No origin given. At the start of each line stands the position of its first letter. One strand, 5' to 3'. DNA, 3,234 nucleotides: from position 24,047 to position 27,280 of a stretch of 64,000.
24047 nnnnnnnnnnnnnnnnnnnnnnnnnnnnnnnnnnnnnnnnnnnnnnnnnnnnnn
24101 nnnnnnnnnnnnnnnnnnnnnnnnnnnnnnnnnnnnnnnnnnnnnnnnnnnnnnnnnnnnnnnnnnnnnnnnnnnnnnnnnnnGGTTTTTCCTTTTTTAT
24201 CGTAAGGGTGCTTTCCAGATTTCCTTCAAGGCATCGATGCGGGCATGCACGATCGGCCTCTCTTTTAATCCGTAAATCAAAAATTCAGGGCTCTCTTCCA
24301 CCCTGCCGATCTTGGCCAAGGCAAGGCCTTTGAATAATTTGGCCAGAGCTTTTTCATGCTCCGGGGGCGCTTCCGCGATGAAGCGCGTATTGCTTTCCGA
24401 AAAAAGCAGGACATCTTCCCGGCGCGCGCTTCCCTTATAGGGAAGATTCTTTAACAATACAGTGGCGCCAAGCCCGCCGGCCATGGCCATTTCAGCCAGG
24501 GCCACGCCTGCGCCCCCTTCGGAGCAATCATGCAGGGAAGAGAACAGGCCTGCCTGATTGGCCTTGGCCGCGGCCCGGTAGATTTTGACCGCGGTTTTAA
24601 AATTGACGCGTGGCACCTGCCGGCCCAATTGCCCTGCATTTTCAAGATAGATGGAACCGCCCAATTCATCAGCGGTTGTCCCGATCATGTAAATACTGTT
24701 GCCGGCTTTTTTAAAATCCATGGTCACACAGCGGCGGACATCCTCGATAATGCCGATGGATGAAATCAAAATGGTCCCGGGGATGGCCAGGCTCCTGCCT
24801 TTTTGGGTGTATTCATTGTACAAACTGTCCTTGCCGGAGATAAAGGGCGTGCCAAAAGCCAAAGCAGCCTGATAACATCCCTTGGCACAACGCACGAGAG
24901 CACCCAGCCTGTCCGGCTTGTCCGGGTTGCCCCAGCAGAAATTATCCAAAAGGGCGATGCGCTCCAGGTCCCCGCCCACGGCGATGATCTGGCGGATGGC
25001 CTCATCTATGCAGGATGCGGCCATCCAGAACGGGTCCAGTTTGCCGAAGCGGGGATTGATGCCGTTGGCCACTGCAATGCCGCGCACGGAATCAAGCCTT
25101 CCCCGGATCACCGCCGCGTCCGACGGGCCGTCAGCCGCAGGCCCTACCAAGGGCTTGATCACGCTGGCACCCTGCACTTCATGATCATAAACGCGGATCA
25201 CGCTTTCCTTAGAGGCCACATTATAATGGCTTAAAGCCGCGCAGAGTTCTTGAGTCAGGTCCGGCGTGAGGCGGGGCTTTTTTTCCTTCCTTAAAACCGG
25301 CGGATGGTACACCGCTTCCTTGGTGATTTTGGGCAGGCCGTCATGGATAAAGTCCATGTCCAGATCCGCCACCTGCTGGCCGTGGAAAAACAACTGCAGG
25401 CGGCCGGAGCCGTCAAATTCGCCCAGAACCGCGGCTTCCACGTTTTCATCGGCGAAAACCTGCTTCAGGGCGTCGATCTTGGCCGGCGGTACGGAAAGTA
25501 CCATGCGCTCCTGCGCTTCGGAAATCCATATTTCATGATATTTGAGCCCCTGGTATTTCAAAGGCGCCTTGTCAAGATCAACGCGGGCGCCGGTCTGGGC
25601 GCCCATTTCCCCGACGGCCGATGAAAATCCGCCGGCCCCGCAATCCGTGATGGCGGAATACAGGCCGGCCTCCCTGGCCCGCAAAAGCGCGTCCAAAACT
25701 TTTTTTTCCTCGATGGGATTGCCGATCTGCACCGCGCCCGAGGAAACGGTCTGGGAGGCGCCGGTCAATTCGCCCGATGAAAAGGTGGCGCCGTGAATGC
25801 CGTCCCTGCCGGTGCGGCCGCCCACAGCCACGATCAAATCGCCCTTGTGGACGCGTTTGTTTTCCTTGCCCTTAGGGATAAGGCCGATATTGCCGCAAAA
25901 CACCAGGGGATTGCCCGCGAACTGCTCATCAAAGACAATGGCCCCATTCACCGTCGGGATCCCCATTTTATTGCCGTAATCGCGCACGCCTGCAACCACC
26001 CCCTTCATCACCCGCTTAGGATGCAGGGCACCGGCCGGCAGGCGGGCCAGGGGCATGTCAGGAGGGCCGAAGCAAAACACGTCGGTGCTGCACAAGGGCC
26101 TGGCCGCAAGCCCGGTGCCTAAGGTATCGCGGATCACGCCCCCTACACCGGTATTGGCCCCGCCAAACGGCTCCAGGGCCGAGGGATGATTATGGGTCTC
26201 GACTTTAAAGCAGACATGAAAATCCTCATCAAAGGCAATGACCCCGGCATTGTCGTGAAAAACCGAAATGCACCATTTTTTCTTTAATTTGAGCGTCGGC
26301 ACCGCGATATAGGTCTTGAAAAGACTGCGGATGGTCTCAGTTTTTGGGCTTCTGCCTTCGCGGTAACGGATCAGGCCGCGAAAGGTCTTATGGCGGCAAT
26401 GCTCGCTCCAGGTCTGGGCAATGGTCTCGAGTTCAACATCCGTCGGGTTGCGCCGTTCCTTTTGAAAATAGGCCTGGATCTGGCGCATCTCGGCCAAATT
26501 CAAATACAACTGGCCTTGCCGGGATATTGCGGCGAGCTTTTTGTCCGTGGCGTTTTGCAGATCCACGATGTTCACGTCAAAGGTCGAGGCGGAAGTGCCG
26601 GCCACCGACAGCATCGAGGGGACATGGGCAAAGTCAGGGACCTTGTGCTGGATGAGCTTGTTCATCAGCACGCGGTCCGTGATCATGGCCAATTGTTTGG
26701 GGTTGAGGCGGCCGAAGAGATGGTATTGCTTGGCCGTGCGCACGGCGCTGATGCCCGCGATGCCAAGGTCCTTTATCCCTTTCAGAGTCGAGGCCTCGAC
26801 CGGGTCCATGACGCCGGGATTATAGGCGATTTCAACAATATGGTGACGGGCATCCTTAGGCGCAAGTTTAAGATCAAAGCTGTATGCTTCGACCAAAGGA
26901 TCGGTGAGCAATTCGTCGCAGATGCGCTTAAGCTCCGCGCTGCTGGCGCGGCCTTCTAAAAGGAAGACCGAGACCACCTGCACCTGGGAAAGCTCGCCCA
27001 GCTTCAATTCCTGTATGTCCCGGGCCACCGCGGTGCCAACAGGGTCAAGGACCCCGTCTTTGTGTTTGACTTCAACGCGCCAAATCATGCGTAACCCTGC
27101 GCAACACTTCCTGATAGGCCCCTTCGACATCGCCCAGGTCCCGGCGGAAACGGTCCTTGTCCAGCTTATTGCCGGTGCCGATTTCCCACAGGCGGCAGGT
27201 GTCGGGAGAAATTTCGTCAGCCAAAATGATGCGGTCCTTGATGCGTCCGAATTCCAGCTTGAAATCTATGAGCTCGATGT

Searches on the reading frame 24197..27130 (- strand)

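Call 96: search_protein_families(library=pfam, proteins=[window:24197-27130:-], max_evalue=0.00001)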
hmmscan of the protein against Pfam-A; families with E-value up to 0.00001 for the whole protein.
window:24197-27130:- (977 aa): 4 families
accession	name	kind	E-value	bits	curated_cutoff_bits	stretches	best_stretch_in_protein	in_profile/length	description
PF02769.27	AIRS_C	-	1.1e-48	165.8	23.1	2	429-581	2-154/156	AIR synthase related protein, C-terminal domain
PF00586.29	AIRS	-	1.2e-27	97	24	2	293-418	2-112/112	AIR synthase related protein, N-terminal domain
PF18072.6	FGAR-AT_linker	-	5.2e-19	68.9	26.6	1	199-248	1-50/50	Formylglycinamide ribonucleotide amidotransferase linker domain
PF02700.19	PurS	-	2.4e-18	66.5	22.2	1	18-86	3-76/77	Phosphoribosylformylglycinamidine (FGAM) synthase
